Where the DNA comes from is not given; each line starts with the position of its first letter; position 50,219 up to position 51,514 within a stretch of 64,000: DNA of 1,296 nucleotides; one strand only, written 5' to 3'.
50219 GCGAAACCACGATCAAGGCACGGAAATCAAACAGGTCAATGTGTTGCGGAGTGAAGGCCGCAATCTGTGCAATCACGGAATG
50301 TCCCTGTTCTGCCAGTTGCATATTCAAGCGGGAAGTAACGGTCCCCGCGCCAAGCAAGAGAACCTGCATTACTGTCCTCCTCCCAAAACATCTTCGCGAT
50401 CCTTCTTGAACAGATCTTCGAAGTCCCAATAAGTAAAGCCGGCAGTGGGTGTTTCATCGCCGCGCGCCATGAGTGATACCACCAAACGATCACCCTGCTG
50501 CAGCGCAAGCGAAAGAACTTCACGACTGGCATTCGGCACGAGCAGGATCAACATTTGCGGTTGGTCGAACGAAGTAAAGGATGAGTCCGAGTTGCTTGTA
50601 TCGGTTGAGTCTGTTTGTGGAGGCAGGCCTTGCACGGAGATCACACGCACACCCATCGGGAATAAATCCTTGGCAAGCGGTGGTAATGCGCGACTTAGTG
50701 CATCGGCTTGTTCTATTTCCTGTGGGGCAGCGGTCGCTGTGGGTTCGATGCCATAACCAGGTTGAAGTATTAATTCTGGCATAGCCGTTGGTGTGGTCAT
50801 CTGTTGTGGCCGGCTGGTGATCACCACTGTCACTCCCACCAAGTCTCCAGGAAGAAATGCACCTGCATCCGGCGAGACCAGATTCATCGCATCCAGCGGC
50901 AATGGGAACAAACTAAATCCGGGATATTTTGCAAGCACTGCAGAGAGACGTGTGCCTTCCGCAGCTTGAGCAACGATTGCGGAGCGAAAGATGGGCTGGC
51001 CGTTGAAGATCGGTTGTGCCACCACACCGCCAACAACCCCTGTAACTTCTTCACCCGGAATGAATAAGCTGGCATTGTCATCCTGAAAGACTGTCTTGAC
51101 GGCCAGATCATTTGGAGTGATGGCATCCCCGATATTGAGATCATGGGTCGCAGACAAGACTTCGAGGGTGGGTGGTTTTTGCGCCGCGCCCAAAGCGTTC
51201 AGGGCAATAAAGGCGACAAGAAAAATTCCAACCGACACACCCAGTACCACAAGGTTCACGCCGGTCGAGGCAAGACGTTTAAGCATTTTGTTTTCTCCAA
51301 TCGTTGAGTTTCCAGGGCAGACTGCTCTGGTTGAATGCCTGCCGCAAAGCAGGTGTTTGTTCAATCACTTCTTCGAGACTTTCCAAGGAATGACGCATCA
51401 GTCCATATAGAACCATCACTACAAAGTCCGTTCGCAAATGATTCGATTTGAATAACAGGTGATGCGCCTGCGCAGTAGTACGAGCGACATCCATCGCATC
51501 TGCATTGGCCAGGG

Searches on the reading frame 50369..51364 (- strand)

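Call 63: search_protein_families(library=pfam, proteins=[window:50369-51364:-], max_evalue=0.0001)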
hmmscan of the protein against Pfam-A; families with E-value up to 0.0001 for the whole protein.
window:50369-51364:- (331 aa): 1 family
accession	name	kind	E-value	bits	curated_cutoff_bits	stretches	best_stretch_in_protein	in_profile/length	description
PF08666.17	SAF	-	5.4e-05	24.1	21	0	69-128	3-60/63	SAF domain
